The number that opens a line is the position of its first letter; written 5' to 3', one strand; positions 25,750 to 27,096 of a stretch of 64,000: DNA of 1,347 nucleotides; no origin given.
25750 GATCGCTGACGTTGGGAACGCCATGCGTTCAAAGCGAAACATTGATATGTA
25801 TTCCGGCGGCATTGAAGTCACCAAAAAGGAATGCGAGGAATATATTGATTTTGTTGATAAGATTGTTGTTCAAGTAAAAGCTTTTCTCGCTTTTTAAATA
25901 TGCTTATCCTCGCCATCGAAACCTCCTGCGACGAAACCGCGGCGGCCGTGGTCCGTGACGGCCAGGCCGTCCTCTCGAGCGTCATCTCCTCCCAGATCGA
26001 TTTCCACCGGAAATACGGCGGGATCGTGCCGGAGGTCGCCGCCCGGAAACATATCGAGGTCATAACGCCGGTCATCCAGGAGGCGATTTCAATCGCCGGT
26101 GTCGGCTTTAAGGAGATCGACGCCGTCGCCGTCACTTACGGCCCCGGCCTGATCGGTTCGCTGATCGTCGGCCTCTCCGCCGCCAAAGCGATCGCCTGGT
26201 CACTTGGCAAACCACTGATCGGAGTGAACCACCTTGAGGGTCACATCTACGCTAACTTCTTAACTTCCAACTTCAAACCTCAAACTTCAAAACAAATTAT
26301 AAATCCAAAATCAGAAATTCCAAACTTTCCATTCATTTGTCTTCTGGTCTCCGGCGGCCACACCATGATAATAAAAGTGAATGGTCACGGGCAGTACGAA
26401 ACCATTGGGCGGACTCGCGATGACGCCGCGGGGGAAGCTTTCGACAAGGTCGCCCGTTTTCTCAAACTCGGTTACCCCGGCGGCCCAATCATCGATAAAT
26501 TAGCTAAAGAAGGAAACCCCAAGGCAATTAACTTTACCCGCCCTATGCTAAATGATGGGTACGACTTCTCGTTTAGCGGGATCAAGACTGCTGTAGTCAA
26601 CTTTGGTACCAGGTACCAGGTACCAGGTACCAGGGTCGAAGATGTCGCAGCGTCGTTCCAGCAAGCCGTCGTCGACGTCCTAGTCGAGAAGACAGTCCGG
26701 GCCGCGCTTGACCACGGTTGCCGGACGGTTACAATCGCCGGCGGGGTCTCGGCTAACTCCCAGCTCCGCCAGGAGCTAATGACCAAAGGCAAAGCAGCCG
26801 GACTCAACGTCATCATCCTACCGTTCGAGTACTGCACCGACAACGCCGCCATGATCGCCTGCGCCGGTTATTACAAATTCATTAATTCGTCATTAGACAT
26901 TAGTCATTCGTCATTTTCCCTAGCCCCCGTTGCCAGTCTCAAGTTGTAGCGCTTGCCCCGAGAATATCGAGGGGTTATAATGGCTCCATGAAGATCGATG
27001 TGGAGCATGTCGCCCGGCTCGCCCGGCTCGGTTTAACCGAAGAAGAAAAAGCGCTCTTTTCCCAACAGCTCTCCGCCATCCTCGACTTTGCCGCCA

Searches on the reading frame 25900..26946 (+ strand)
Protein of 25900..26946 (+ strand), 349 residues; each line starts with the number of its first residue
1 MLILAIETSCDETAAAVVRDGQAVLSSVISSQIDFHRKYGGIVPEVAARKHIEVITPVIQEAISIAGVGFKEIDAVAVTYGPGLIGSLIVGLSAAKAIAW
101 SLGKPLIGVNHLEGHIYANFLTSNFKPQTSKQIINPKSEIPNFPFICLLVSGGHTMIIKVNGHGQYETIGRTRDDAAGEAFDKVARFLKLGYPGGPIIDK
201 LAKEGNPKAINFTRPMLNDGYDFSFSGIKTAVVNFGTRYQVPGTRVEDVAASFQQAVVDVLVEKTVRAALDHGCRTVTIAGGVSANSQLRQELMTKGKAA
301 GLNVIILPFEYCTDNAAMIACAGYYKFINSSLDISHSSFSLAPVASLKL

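Call 19: find_encoding_contigs(protein=window:25900-26946:+, flank=2000, max_places=6)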
Protein window:25900-26946:+ (349 aa): 3 contigs read that carry it; 1 place shown.
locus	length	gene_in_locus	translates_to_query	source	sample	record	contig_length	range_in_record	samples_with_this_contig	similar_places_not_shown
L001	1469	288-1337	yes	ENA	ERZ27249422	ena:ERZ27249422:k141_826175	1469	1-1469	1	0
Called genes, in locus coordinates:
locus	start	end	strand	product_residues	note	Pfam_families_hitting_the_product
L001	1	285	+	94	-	?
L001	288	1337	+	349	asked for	PF00814:TsaD, PF02543:Carbam_trans_N (weak), PF22521:HypF_C_2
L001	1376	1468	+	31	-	?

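Call 20: find_homologous_proteins(query=window:25900-26946:+, max_evalue=1e-40)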
Query window:25900-26946:+ (349 aa): 8000 proteins with E <= 1e-40 among 8000 candidates; the best 120 are listed.
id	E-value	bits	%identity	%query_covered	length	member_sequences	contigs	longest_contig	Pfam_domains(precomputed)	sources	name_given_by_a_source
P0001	1.3e-178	611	82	100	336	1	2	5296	PF02543.22,PF00814.32,PF22521.3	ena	-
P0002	3.6e-178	610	79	100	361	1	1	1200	PF02543.22,PF00814.32,PF22521.3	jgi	jgi:N6-L-threonylcarbamoyladenine synthase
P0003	1.9e-176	604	80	100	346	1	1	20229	PF00814.32,PF22521.3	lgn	-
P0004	1.8e-171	588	78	100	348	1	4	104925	PF02543.22,PF00814.32,PF22521.3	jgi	jgi:N6-L-threonylcarbamoyladenine synthase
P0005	3.4e-168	577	77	99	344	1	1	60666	PF00814.32,PF22521.3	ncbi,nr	ncbi:MAG: tRNA (adenosine(37)-N6)-threonylcarbamoyltransferase complex transferase subunit TsaD [Can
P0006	8.7e-164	562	76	100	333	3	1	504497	PF02543.22,PF00814.32,PF22521.3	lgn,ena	-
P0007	5.9e-161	553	75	100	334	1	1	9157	PF02543.22,PF00814.32,PF22521.3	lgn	-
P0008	1.2e-159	549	74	100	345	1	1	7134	PF02543.22,PF00814.32,PF22521.3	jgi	-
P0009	8.2e-159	546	71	99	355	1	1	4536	PF02543.22,PF00814.32,PF22521.3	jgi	jgi:N6-L-threonylcarbamoyladenine synthase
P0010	5.6e-158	543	73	99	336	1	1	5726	PF00814.32,PF22521.3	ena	-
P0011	3.8e-157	541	71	100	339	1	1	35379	PF02543.22,PF00814.32,PF22521.3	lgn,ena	-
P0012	6.9e-157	540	72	100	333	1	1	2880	PF02543.22,PF00814.32,PF22521.3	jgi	jgi:N6-L-threonylcarbamoyladenine synthase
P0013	1.6e-156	539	75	100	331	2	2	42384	PF02543.22,PF00814.32,PF22521.3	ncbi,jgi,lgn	jgi:N6-L-threonylcarbamoyladenine synthase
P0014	5.3e-155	534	72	100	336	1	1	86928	PF02543.22,PF00814.32,PF22521.3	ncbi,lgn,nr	ncbi:tRNA (adenosine(37)-N6)-threonylcarbamoyltransferase complex transferase subunit TsaD [Candidat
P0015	6.0e-155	533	74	100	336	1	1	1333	PF00814.32,PF22521.3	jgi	jgi:N6-L-threonylcarbamoyladenine synthase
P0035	8.0e-146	503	66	100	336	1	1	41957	PF02543.22,PF00814.32,PF22521.3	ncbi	ncbi:tRNA (adenosine(37)-N6)-threonylcarbamoyltransferase complex transferase subunit TsaD [Candidat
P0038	5.0e-145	501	67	100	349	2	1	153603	PF02543.22,PF00814.32,PF22521.3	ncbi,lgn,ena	ncbi:MAG: tRNA (adenosine(37)-N6)-threonylcarbamoyltransferase complex transferase subunit TsaD [Can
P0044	2.6e-144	498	69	100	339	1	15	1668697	PF00814.32,PF22521.3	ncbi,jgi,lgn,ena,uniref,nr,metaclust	ncbi:tRNA (adenosine(37)-N6)-threonylcarbamoyltransferase complex transferase subunit TsaD [candidat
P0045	3.4e-144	498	66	100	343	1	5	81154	PF02543.22,PF00814.32,PF22521.3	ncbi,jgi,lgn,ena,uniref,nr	ncbi:tRNA (adenosine(37)-N6)-threonylcarbamoyltransferase complex transferase subunit TsaD [candidat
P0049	2.2e-143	495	69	100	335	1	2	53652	PF00814.32,PF22521.3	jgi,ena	jgi:N6-L-threonylcarbamoyladenine synthase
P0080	4.6e-138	478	66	100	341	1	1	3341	PF02543.22,PF00814.32,PF22521.3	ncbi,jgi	ncbi:MAG: tRNA (adenosine(37)-N6)-threonylcarbamoyltransferase complex transferase subunit TsaD [Syn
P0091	2.2e-137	476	65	100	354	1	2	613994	PF02543.22,PF00814.32,PF22521.3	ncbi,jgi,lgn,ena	ncbi:MAG: tRNA (adenosine(37)-N6)-threonylcarbamoyltransferase complex transferase subunit TsaD [Can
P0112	1.5e-135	470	63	100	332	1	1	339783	PF02543.22,PF00814.32,PF22521.3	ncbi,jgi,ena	ncbi:MAG: tRNA (adenosine(37)-N6)-threonylcarbamoyltransferase complex transferase subunit TsaD [Can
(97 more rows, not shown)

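Call 22: list_cluster_members(proteins=[P0005, P0014, P0035, P0038, P0044, P0045, P0080, P0091, P0112, P0013])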
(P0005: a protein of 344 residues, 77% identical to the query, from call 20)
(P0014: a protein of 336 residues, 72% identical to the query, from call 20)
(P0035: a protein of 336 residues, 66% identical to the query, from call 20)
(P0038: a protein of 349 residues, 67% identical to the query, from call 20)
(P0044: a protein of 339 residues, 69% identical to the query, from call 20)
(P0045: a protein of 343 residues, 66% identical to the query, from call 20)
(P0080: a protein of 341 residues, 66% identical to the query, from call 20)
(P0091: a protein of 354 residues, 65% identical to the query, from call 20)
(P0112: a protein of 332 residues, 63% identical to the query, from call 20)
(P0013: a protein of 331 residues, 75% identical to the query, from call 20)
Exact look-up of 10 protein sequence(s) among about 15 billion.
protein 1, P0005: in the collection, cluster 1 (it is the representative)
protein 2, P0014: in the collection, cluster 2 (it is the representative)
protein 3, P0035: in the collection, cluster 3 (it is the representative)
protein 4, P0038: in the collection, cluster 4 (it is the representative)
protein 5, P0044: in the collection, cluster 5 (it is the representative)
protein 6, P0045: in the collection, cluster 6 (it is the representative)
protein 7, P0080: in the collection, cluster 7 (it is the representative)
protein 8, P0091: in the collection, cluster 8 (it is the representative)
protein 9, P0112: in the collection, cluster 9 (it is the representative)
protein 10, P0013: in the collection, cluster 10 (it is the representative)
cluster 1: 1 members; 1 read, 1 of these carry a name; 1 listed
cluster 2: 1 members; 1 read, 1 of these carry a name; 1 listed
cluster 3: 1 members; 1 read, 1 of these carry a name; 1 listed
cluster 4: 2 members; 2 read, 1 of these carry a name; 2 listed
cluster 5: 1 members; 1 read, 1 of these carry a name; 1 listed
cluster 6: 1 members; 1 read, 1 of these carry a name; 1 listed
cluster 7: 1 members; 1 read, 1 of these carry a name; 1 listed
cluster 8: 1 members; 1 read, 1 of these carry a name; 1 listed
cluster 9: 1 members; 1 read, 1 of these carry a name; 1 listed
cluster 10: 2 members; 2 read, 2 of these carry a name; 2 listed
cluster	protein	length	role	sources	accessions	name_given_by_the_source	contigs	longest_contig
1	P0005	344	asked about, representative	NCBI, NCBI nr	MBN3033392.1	MAG: tRNA (adenosine(37)-N6)-threonylcarbamoyltransferase complex transferase subunit ... | tRNA (adenosine(37)-N6)-threonylcarbamoyltransferase complex transferase subunit TsaD ...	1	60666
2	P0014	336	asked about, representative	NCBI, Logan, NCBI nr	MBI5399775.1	tRNA (adenosine(37)-N6)-threonylcarbamoyltransferase complex transferase subunit TsaD ...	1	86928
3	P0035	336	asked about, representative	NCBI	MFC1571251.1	tRNA (adenosine(37)-N6)-threonylcarbamoyltransferase complex transferase subunit TsaD ...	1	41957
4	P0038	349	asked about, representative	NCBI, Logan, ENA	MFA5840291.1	MAG: tRNA (adenosine(37)-N6)-threonylcarbamoyltransferase complex transferase subunit ...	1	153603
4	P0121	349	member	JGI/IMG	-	-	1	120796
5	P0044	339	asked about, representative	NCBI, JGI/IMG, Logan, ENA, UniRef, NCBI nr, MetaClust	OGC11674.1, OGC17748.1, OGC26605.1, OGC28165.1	tRNA (adenosine(37)-N6)-threonylcarbamoyltransferase complex transferase subunit TsaD ... | tRNA N6-adenosine threonylcarbamoyltransferase n=1 Tax=candidate division WOR-1 bacterium ... | MAG: tRNA (adenosine(37)-N6)-threonylcarbamoyltransferase complex transferase subunit ...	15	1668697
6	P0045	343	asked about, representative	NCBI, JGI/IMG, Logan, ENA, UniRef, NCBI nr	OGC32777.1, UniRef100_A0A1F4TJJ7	tRNA (adenosine(37)-N6)-threonylcarbamoyltransferase complex transferase subunit TsaD ... | tRNA N6-adenosine threonylcarbamoyltransferase n=1 Tax=candidate division WOR-1 bacterium ... | MAG: tRNA (adenosine(37)-N6)-threonylcarbamoyltransferase complex transferase subunit ...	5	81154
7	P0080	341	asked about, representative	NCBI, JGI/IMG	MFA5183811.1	MAG: tRNA (adenosine(37)-N6)-threonylcarbamoyltransferase complex transferase subunit ...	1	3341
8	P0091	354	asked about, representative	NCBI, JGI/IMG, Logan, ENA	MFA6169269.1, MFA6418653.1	MAG: tRNA (adenosine(37)-N6)-threonylcarbamoyltransferase complex transferase subunit ... | N6-L-threonylcarbamoyladenine synthase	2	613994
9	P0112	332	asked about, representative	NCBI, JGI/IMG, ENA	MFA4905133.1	MAG: tRNA (adenosine(37)-N6)-threonylcarbamoyltransferase complex transferase subunit ...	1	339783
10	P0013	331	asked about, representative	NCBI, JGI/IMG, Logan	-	N6-L-threonylcarbamoyladenine synthase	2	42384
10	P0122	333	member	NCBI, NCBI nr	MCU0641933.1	MAG: tRNA (adenosine(37)-N6)-threonylcarbamoyltransferase complex transferase subunit ... | tRNA (adenosine(37)-N6)-threonylcarbamoyltransferase complex transferase subunit TsaD ...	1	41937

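Call 30: find_encoding_contigs(protein=P0003, flank=10000, max_places=2)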
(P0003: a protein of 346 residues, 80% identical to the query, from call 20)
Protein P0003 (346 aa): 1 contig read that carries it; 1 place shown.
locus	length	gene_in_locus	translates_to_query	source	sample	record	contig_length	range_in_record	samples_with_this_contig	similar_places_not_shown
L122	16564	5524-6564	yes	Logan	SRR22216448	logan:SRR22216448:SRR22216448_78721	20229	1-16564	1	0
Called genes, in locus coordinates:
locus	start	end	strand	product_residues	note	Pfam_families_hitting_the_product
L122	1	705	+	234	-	?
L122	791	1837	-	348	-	PF01270:Glyco_hydro_8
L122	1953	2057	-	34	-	-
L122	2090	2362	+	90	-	-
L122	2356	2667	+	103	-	PF01909:NTP_transf_2, PF18765:Polbeta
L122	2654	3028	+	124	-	PF05168:HEPN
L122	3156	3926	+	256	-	PF01464:SLT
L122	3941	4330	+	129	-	PF13517:FG-GAP_3 (weak)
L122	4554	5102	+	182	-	PF01909:NTP_transf_2, PF18765:Polbeta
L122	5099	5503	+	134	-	-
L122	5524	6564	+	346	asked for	PF00814:TsaD, PF22521:HypF_C_2 (weak)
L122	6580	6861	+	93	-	PF02686:GatC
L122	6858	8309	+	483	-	PF01425:Amidase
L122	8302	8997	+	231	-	-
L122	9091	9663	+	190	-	PF01909:NTP_transf_2, PF18765:Polbeta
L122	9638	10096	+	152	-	PF05168:HEPN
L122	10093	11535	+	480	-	PF02934:GatB_N, PF02637:GatB_Yqey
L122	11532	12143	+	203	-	PF04055:Radical_SAM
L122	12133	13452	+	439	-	PF00890:FAD_binding_2 (weak), PF01134:GIDA, PF01262:AlaDh_PNT_C (faint), PF01266:DAO (faint), PF07992:Pyr_redox_2, PF12831:FAD_oxidored, PF00070:Pyr_redox, PF02852:Pyr_redox_dim, +3 more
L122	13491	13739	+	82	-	-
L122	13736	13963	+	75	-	PF07927:HicA_toxin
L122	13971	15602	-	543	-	PF01676:Metalloenzyme, PF06415:iPGM_N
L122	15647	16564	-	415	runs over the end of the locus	PF00365:PFK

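Call 31: find_encoding_contigs(protein=P0001, flank=10000, max_places=2)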
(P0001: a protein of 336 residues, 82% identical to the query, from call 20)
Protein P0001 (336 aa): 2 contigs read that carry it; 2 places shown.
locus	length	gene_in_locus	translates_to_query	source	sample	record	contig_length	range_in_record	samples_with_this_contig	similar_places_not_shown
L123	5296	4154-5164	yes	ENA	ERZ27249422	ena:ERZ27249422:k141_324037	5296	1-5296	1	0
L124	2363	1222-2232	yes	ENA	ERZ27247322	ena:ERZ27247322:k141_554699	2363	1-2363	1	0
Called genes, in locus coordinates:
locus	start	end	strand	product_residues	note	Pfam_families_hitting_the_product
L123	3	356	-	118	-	?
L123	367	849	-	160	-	-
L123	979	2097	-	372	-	PF12697:Abhydrolase_6, PF12146:Hydrolase_4 (weak), PF00561:Abhydrolase_1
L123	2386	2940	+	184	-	PF01909:NTP_transf_2, PF18765:Polbeta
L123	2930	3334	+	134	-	-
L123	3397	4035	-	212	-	-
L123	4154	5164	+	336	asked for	PF02543:Carbam_trans_N (faint), PF00814:TsaD, PF22521:HypF_C_2 (weak)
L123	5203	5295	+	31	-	?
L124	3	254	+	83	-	?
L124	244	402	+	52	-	-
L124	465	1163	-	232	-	-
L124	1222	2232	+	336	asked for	PF02543:Carbam_trans_N (faint), PF00814:TsaD, PF22521:HypF_C_2 (weak)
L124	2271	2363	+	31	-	?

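Call 32: find_encoding_contigs(protein=P0004, flank=10000, max_places=2)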
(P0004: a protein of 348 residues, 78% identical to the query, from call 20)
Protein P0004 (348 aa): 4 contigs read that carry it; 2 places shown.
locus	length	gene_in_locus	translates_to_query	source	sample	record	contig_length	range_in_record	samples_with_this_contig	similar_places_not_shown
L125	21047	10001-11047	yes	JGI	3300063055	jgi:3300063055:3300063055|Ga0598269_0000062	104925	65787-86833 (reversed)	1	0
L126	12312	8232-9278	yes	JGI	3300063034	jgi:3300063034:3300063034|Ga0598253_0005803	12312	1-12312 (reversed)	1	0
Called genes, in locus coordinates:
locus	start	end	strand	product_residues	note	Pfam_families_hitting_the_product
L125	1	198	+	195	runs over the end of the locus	PF00753:Lactamase_B, PF19583:ODP (weak)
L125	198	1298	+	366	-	PF02275:CBAH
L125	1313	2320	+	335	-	PF02275:CBAH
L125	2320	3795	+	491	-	PF00144:Beta-lactamase, PF11954:DUF3471 (weak)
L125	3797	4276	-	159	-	PF20589:DUF6790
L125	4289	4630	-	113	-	-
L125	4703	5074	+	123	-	PF00892:EamA (weak)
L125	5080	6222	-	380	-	PF03193:RsgA_GTPase, PF00009:GTP_EFTU (faint), PF01926:MMR_HSR1 (weak)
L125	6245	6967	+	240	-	-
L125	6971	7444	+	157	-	PF04191:PEMT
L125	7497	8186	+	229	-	PF01209:Ubie_methyltran (faint), PF13489:Methyltransf_23, PF13649:Methyltransf_25, PF13847:Methyltransf_31, PF08241:Methyltransf_11, PF08242:Methyltransf_12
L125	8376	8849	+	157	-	PF04140:ICMT (weak), PF04191:PEMT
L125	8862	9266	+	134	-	-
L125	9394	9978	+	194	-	-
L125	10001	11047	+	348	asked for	PF00814:TsaD, PF02543:Carbam_trans_N (weak), PF22521:HypF_C_2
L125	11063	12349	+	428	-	PF25323:6TM_PilS, PF00512:HisKA, PF02518:HATPase_c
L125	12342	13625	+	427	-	PF00512:HisKA, PF02518:HATPase_c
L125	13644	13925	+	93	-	PF02686:GatC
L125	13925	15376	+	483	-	PF01425:Amidase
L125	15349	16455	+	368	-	-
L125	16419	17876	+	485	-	PF02934:GatB_N, PF02637:GatB_Yqey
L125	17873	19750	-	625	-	-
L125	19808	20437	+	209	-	PF04055:Radical_SAM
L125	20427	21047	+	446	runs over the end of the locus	PF00890:FAD_binding_2 (weak), PF01134:GIDA, PF01262:AlaDh_PNT_C (faint), PF07992:Pyr_redox_2, PF12831:FAD_oxidored, PF13738:Pyr_redox_3 (weak), PF00070:Pyr_redox, PF02852:Pyr_redox_dim, +1 more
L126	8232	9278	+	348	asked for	PF00814:TsaD, PF02543:Carbam_trans_N (weak), PF22521:HypF_C_2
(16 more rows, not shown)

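Call 51: search_solved_structures(query=window:25900-26946:+, show_alignments=2, max_evalue=1e-30)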
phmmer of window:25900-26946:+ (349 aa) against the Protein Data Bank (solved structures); distinct sequences matched with E-value up to 1e-30: 20.
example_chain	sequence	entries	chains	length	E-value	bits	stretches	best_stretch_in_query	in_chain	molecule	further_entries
6nak_B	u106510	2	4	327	7.8e-97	327.5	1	1-327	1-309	tRNA N6-adenosine threonylcarbamoyltransferase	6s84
6n9a_D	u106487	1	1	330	8.1e-97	327.5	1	1-327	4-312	tRNA N6-adenosine threonylcarbamoyltransferase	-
13fn_D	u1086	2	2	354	1.1e-96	327.1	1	1-327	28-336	tRNA N6-adenosine threonylcarbamoyltransferase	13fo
4ydu_A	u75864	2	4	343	6.3e-81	275.2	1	1-335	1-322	tRNA N6-adenosine threonylcarbamoyltransferase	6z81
4wq5_A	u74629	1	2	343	3.9e-80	272.7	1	1-335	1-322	tRNA N6-adenosine threonylcarbamoyltransferase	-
4wq4_A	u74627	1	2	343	5.1e-80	272.3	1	1-335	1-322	tRNA N6-adenosine threonylcarbamoyltransferase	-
8iey_A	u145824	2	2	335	6.3e-80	272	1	2-328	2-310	tRNA N6-adenosine threonylcarbamoyltransferase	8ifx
3zet_B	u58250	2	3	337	7.3e-80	271.8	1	1-328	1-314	PROBABLE TRNA THREONYLCARBAMOYLADENOSINE BIOSYNTHESIS PROTEIN GCP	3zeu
2ivn_A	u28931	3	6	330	3.9e-46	160.9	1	2-325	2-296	O-SIALOGLYCOPROTEIN ENDOPEPTIDASE | UP1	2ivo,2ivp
8ide_A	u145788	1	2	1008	7.8e-44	153.3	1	2-328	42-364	N(6)-L-threonylcarbamoyladenine synthase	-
3eno_A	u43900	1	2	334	3.7e-41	144.5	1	2-326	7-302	Putative O-sialoglycoprotein endopeptidase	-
8unk_K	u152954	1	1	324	1.4e-40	142.6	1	1-326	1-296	Probable bifunctional tRNA threonylcarbamoyladenosine biosynthesis protein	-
8up5_K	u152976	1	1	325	1.4e-40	142.6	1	1-326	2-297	Probable bifunctional tRNA threonylcarbamoyladenosine biosynthesis protein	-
9d85_K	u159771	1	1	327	1.4e-40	142.6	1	1-326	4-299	Probable bifunctional tRNA threonylcarbamoyladenosine biosynthesis protein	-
5jmv_A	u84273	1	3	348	1.9e-40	142.2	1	1-326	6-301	Probable bifunctional tRNA threonylcarbamoyladenosine biosynthesis protein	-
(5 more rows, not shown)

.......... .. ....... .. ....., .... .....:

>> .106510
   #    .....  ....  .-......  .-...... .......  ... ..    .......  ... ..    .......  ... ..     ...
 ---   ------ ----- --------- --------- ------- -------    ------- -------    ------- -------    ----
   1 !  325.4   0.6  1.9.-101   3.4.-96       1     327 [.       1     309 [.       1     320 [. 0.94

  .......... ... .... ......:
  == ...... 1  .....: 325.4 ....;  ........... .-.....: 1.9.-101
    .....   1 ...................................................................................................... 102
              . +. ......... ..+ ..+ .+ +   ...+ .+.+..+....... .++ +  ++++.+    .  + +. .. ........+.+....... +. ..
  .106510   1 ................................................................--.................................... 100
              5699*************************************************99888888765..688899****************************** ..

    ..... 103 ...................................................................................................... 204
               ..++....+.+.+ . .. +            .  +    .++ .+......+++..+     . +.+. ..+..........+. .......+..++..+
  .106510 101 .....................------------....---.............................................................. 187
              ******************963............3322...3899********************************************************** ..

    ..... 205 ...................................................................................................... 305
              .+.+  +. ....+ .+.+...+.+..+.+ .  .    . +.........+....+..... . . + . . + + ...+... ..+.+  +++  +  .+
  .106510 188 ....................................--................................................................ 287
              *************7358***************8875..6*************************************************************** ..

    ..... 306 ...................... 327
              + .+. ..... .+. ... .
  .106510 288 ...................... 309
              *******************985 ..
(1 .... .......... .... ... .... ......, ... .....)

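Call 78: predict_structure(alignment_id=A1)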
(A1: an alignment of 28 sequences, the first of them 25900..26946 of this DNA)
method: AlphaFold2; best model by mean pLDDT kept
length: 349 residues; sequences in the alignment: 28
mean_pLDDT: 78.8   pTM: 0.75
mean pLDDT of the five models: 78.8, 60.8, 60.2, 57.6, 55.1
residues with pLDDT >= 90: 119; 70-90: 133; 50-70: 69; < 50: 28
segments of 3 or more residues with pLDDT < 50: 127-138, 335-349
pLDDT, mean of each block of 10 residues (from residue 1): 85 83 79 62 67 87 92 88 68 89 84 62 51 43 84 85 80 85 87 86 94 89 90 79 85 96 97 92 87 97 84 68 70 48 30
secondary structure, 60 per line:
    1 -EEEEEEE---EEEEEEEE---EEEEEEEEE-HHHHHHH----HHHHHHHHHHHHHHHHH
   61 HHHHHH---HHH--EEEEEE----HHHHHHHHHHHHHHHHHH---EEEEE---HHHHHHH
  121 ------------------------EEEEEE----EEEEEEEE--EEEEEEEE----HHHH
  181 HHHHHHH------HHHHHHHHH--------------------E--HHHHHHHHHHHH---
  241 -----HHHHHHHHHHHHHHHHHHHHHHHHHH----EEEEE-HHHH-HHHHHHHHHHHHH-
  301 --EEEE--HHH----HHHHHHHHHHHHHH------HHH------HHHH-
elements in order: E2-8 E12-19 E23-31 H33-39 H44-66 E75-80 H85-102 E106-110 H114-120 E145-150 E155-162 E165-172 H177-187 H194-202 H226-237 H246-271 E276-280 H282-285 H287-299 E303-306 H316-329 H345-348
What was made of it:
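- The AlphaFold model has pLDDT below 50 at residues 127-138 and 335-349, and block means of 68-70 over residues 311-330, which include the start of the Family-1 peptide (call 78).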

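Call 80: find_encoding_contigs(protein=P0013, flank=10000, max_places=1)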
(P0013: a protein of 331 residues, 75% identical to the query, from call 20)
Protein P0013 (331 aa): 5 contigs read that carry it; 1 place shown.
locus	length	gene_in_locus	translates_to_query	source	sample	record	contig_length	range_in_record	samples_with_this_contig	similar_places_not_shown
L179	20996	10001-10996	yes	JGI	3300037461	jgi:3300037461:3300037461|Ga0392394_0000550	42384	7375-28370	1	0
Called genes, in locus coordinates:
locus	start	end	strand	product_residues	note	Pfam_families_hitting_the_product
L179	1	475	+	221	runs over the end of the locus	PF02254:TrkA_N, PF02080:TrkA_C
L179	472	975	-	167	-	PF13505:OMP_b-brl (weak)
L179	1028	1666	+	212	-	PF00702:Hydrolase, PF13419:HAD_2, PF13242:Hydrolase_like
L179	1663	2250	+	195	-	PF00753:Lactamase_B, PF19583:ODP (weak), PF23023:Anti-Pycsar_Apyc1 (faint)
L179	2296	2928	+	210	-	PF27271:AF_1327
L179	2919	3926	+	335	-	PF02275:CBAH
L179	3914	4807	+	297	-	PF01040:UbiA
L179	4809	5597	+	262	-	-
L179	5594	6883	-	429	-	PF02040:ArsB, PF06808:DctM (weak), PF03600:CitMHS, PF16980:CitMHS_2 (weak), PF06808:DctM, PF03600:CitMHS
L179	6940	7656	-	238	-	-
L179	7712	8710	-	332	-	PF03193:RsgA_GTPase, PF00009:GTP_EFTU (faint), PF01926:MMR_HSR1 (weak)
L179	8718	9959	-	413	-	PF00144:Beta-lactamase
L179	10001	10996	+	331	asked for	PF00814:TsaD, PF02543:Carbam_trans_N (weak), PF22521:HypF_C_2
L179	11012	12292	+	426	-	PF25323:6TM_PilS (weak), PF00512:HisKA, PF02518:HATPase_c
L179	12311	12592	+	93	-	PF02686:GatC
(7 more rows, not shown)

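Call 81: find_encoding_contigs(protein=P0049, flank=10000, max_places=1)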
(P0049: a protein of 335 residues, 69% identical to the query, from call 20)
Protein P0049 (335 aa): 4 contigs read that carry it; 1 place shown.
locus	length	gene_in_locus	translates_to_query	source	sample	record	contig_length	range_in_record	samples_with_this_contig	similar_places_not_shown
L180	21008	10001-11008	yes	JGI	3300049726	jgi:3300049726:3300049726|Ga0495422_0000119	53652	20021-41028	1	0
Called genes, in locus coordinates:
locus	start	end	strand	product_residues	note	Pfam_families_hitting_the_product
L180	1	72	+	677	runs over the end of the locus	PF07715:Plug, PF00593:TonB_dep_Rec_b-barrel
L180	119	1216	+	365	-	PF09984:sCache_4 (weak), PF00672:HAMP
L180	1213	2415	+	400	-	PF00512:HisKA, PF02518:HATPase_c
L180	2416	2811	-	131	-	PF04170:NlpE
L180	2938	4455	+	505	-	PF01841:Transglut_core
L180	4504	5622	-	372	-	-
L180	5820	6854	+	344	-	PF02275:CBAH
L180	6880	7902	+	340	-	PF02275:CBAH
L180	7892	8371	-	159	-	PF20589:DUF6790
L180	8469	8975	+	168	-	-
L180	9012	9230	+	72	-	-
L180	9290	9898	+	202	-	PF14487:DarT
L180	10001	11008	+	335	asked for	PF00814:TsaD, PF22521:HypF_C_2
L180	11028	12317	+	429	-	PF00512:HisKA, PF02518:HATPase_c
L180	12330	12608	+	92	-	PF02686:GatC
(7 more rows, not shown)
